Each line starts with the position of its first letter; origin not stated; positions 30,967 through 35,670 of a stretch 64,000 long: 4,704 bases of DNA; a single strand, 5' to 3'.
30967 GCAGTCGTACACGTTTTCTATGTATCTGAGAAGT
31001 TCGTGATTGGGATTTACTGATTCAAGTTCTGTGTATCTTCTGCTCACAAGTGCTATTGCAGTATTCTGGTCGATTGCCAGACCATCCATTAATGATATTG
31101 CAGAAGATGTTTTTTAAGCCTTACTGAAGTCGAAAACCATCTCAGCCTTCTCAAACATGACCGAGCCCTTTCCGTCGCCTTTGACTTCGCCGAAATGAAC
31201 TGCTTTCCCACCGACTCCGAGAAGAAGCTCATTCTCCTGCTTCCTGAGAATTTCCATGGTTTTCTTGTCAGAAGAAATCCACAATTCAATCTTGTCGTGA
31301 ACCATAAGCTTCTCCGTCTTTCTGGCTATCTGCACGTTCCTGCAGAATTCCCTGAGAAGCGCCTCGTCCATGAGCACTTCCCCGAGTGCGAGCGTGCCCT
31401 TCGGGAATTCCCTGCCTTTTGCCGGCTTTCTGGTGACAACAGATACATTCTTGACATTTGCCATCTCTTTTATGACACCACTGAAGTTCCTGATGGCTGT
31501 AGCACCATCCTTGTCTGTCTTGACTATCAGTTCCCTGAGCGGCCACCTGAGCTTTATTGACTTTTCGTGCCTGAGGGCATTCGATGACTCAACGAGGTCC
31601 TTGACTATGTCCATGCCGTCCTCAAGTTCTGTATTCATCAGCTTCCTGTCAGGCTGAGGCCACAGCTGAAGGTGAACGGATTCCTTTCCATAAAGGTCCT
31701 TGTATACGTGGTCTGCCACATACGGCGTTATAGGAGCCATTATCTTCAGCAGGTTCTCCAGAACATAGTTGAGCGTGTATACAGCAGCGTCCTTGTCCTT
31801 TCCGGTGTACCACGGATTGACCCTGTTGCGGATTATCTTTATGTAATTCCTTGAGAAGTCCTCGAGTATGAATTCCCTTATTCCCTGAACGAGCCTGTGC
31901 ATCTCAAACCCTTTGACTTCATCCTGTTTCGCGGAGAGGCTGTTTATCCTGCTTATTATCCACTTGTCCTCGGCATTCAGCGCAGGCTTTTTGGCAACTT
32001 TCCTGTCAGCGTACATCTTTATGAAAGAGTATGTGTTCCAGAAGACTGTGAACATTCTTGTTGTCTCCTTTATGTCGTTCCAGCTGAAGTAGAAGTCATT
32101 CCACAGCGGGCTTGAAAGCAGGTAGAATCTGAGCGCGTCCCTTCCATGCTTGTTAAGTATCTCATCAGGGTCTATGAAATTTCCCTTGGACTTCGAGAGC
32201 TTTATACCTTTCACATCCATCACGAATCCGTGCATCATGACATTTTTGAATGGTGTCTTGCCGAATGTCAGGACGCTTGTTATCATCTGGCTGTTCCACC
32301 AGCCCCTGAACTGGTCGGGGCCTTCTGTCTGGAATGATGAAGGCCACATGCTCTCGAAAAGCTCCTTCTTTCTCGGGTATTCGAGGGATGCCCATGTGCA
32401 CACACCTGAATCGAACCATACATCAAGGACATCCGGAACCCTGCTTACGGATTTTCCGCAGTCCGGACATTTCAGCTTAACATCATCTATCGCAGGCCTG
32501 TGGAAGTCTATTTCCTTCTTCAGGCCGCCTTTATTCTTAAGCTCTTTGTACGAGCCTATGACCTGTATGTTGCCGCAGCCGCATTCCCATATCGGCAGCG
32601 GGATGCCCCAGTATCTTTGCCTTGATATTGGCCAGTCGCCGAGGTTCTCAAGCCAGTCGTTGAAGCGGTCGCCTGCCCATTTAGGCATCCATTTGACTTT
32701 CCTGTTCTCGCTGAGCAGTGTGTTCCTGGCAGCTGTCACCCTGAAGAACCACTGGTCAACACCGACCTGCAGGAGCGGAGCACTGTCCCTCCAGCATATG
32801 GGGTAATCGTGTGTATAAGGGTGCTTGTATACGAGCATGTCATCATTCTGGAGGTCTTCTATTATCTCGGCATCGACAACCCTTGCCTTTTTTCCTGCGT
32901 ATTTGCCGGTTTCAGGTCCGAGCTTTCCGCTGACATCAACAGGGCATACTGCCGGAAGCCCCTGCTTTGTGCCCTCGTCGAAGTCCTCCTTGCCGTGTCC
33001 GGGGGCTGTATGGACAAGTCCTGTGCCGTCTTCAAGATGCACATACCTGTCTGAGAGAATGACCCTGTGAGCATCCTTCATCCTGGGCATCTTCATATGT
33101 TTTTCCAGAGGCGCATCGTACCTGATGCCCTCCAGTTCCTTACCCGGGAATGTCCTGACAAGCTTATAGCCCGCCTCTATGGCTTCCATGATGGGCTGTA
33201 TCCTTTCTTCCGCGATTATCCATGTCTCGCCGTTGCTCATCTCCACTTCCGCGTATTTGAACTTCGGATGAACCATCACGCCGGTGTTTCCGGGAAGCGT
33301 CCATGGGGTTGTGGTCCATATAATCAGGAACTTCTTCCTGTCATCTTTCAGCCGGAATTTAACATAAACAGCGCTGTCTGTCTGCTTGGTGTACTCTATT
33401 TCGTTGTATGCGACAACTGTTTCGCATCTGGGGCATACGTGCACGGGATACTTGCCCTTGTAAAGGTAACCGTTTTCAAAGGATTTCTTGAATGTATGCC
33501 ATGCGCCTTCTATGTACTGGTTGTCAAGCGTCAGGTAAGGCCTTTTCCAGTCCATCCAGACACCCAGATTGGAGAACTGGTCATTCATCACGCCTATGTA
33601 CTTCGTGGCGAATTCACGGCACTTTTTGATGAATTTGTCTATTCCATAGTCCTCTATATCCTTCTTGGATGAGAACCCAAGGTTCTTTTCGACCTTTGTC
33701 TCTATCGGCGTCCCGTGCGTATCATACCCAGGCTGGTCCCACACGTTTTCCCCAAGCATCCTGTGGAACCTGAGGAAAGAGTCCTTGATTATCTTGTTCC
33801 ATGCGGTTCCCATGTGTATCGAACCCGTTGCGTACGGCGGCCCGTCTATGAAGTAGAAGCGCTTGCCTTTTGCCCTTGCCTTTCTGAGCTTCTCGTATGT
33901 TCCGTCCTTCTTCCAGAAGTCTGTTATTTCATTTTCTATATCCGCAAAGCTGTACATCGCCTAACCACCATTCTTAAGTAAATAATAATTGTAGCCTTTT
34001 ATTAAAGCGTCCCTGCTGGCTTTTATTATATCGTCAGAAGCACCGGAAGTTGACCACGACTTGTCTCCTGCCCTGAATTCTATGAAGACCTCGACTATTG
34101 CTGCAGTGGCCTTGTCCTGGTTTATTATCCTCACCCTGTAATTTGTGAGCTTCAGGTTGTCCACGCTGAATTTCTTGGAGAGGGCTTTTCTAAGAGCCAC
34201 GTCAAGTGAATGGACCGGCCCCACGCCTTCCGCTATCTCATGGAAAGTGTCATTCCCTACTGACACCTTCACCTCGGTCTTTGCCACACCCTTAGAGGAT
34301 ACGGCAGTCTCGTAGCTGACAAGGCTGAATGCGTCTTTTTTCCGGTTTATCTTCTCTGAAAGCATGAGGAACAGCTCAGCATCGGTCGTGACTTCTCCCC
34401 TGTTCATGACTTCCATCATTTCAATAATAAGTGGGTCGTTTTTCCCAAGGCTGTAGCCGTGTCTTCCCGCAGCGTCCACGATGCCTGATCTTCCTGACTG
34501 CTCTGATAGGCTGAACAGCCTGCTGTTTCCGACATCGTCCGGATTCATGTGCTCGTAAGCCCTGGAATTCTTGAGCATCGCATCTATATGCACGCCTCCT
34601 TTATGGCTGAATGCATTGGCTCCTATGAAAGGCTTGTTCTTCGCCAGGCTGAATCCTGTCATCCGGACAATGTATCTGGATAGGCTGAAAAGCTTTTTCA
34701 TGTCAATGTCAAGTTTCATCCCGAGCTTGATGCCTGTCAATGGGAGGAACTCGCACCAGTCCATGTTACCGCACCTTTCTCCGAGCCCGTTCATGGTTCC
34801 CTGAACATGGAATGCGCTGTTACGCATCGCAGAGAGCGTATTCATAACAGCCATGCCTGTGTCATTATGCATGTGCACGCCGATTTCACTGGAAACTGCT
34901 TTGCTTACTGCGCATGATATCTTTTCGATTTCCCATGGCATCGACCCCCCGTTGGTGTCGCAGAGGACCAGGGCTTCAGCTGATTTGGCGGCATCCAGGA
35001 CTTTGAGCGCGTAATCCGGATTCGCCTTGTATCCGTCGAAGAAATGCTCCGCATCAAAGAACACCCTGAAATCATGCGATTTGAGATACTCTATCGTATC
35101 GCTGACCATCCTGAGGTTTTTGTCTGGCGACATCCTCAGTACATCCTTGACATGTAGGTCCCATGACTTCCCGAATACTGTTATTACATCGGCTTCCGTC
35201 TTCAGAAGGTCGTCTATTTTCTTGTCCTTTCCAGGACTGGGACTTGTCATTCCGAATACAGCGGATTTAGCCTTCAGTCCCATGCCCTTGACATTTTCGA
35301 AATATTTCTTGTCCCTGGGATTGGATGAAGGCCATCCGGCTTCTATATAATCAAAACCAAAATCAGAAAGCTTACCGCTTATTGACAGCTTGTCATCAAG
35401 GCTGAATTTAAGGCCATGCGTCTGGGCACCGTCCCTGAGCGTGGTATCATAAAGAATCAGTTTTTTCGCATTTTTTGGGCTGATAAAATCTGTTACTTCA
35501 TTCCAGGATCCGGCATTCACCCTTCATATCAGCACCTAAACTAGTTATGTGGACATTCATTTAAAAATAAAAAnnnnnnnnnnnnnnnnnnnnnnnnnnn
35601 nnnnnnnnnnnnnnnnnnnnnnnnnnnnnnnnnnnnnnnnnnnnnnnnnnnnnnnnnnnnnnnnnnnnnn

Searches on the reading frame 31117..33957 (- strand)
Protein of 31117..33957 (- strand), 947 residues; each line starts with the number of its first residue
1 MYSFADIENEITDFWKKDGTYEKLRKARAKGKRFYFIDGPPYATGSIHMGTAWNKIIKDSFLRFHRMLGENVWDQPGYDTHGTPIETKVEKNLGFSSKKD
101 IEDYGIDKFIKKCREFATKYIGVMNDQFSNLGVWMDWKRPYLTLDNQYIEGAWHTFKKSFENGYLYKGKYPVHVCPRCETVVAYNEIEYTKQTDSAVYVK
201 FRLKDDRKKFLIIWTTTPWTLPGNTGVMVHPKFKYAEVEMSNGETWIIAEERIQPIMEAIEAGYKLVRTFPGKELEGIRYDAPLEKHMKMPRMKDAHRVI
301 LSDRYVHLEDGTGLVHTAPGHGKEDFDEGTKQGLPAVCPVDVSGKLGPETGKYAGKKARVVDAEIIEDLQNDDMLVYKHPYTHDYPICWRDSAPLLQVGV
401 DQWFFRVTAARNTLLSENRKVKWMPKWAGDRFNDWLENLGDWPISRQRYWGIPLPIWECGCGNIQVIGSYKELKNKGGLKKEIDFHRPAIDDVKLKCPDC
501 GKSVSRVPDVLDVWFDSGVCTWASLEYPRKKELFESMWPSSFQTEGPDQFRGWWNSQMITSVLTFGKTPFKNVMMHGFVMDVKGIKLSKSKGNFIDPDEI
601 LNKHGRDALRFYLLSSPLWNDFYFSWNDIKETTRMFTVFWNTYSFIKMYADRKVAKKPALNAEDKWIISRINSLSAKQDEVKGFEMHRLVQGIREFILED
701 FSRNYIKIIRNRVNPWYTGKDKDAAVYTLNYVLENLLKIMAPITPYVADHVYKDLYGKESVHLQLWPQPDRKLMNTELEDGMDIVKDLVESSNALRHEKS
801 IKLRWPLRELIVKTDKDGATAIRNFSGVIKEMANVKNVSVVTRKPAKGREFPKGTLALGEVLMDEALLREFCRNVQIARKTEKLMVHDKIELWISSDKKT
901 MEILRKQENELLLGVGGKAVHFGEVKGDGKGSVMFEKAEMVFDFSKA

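Call 26: search_protein_families(library=ncbifam, proteins=[window:31117-33957:-], max_evalue=0.00001)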
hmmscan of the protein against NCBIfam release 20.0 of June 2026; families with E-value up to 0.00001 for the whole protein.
window:31117-33957:- (947 aa): 17 families
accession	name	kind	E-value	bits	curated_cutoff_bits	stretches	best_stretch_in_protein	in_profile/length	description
TIGR00392.1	ileS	equivalog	6.4e-261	868.3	621.4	1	3-819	7-856/861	isoleucine--tRNA ligase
TIGR00422.1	valS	equivalog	1.4e-166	555.9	612.1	2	279-854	236-800/863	valine--tRNA ligase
NF000258.1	MupB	exception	2.1e-163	545.6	1900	1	8-842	9-850/1033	mupirocin-resistant isoleucine--tRNA ligase MupB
NF000257.1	MupA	exception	3.9e-159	531.4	1900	1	6-840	7-846/1024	mupirocin-resistant isoleucine--tRNA ligase MupA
NF009687.0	PRK13208.1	equivalog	1.8e-156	522.6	738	2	279-847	235-795/801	valine--tRNA ligase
NF004349.1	PRK05729.1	equivalog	1.1e-147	493.7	704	2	279-854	230-783/860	valine--tRNA ligase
NF040702.1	ileS_w_GNAT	exception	2.7e-124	416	1999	2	244-827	446-1032/1100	isoleucine--tRNA ligase, N-acetyltransferase domain-containing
NF011492.0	PRK14900.1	equivalog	9.4e-97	325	1783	2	278-857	244-813/1044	valine--tRNA ligase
NF000540.1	alt_ValS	exception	3.1e-81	273.6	900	2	352-837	336-825/827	valine--tRNA ligase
NF008957.0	PRK12300.1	subfamily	3.8e-64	217.1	677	2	3-326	5-322/946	leucine--tRNA ligase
TIGR00395.1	leuS_arch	equivalog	1e-50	172.7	648.5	2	6-326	2-316/938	leucine--tRNA ligase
TIGR00396.1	leuS_bact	equivalog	1.4e-46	159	548.4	3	2-188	1-168/843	leucine--tRNA ligase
TIGR00398.1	metG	equivalog_domain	4.8e-33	114.7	336.35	2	569-755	311-501/530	methionine--tRNA ligase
NF008900.0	PRK12267.1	equivalog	2.4e-27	95.7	598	2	510-746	224-464/648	methionine--tRNA ligase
NF001100.0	PRK00133.1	equivalog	1.1e-26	93.7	587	2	401-757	188-504/676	methionine--tRNA ligase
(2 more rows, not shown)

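Call 67: find_homologous_proteins(query=window:31117-33957:-, max_evalue=1e-100)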
Query window:31117-33957:- (947 aa): 7644 proteins with E <= 1e-100 among 8000 candidates; the best 120 are listed.
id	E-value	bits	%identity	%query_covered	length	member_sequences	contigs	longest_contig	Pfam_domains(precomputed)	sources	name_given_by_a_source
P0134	0.0e+0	1912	82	100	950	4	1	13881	PF09334.18,PF01406.26,PF08264.20,PF00133.29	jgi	-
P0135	0.0e+0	1881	81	100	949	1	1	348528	PF09334.18,PF01406.26,PF08264.20,PF00133.29,PF19302.5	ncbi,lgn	-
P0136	0.0e+0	1854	79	100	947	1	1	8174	PF09334.18,PF01406.26,PF08264.20,PF00133.29,PF19302.5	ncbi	-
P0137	0.0e+0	1818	78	100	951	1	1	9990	PF09334.18,PF01406.26,PF08264.20,PF00133.29,PF19302.5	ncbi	-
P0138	0.0e+0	1798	77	100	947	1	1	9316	PF09334.18,PF01406.26,PF08264.20,PF00133.29,PF19302.5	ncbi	-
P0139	0.0e+0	1778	76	100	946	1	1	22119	PF09334.18,PF08264.20,PF13603.13,PF00133.29,PF19302.5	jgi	jgi:isoleucyl-tRNA synthetase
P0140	0.0e+0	1768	76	100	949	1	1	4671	PF09334.18,PF08264.20,PF00133.29,PF19302.5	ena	-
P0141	0.0e+0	1745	73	100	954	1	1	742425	PF09334.18,PF01406.26,PF08264.20,PF00133.29,PF19302.5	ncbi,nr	ncbi:MAG: isoleucine--tRNA ligase [Candidatus Aenigmatarchaeota archaeon]|nr:MAG: isoleucine--tRNA l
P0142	0.0e+0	1598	69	100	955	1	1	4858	PF09334.18,PF01406.26,PF08264.20,PF00133.29,PF19302.5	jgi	-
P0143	0.0e+0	1588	67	100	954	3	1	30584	PF09334.18,PF01406.26,PF08264.20,PF00133.29,PF19302.5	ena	-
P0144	0.0e+0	1570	67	100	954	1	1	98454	PF09334.18,PF01406.26,PF08264.20,PF00133.29,PF19302.5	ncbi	-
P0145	0.0e+0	1560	68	100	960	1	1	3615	PF09334.18,PF01406.26,PF08264.20,PF00133.29,PF19302.5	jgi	jgi:isoleucyl-tRNA synthetase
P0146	0.0e+0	1550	66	100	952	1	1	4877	PF09334.18,PF08264.20,PF00133.29,PF19302.5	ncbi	-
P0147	0.0e+0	1542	66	100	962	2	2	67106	PF09334.18,PF01406.26,PF08264.20,PF01921.25,PF00133.29,PF19302.5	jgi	jgi:isoleucyl-tRNA synthetase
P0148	0.0e+0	1529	66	100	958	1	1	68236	PF09334.18,PF08264.20,PF00133.29,PF19302.5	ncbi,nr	ncbi:MAG: isoleucine--tRNA ligase [Candidatus Aenigmarchaeota archaeon]|nr:isoleucine--tRNA ligase [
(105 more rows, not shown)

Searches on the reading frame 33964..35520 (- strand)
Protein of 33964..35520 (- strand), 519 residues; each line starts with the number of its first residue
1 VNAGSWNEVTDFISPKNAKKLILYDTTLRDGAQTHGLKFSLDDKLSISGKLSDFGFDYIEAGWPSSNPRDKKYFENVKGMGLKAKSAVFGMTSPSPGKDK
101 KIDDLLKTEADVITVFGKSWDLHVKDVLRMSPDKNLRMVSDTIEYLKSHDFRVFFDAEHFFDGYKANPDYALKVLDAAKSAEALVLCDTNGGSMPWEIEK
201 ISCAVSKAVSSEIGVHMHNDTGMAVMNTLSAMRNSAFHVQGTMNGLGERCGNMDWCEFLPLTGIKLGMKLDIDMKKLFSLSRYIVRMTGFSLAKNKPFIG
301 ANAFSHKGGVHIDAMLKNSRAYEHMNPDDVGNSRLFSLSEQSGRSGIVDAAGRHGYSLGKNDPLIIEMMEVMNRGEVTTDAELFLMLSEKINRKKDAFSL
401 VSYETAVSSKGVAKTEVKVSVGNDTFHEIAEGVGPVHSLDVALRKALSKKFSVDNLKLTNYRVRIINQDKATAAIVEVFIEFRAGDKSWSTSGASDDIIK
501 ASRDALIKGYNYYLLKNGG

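Call 26: search_protein_families(library=ncbifam, proteins=[window:33964-35520:-], max_evalue=0.00001)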
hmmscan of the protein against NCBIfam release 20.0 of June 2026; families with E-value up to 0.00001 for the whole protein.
window:33964-35520:- (519 aa): 19 families
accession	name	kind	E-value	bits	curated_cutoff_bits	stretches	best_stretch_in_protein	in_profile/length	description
TIGR00977.1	citramal_synth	equivalog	1.3e-152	508.7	450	1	20-516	1-519/526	citramalate synthase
NF002085.0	PRK00915.1-2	subfamily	5.3e-92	309.2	517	1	16-514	9-500/504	2-isopropylmalate synthase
NF002086.0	PRK00915.1-3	equivalog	1.1e-79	268.3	532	1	17-514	3-502/516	2-isopropylmalate synthase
TIGR00973.1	leuA_bact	equivalog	1.3e-73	248.2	598.7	1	20-509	1-492/494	2-isopropylmalate synthase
TIGR02090.1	LEU1_arch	subfamily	1.7e-71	241.3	484.75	1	23-382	3-358/363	isopropylmalate/citramalate/homocitrate synthases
NF002087.0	PRK00915.1-4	equivalog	1.5e-70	238.2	729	1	17-512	3-501/516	2-isopropylmalate synthase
NF002088.0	PRK00915.1-5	equivalog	3.9e-70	236.8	697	1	19-513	2-498/514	2-isopropylmalate synthase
NF002084.0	PRK00915.1-1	equivalog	1.6e-63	215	748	1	19-512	3-498/523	2-isopropylmalate synthase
TIGR02146.1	LysS_fung_arch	equivalog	1.1e-62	212.3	413.55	1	24-356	2-328/344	homocitrate synthase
NF041069.1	IPMS_Sufob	equivalog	3.1e-59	201.1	600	1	23-364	3-340/371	isopropylmalate synthase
TIGR02660.1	nifV_homocitr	equivalog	1.2e-54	186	462.9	1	21-361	2-336/365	homocitrate synthase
NF042433.1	CitmalDyn_Leptosp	equivalog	8.7e-42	143.3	950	1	18-483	5-475/514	(R)-citramalate synthase CimA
NF042434.1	IPMS_Lepto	equivalog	2.1e-38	132.3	500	1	18-363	3-359/374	2-isopropylmalate synthase LeuA2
NF002991.1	PRK03739.1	subfamily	1.3e-23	83.5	455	1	198-511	222-549/550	2-isopropylmalate synthase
TIGR00970.1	leuA_yeast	equivalog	2.5e-16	59.4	697.4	1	25-509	31-558/564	2-isopropylmalate synthase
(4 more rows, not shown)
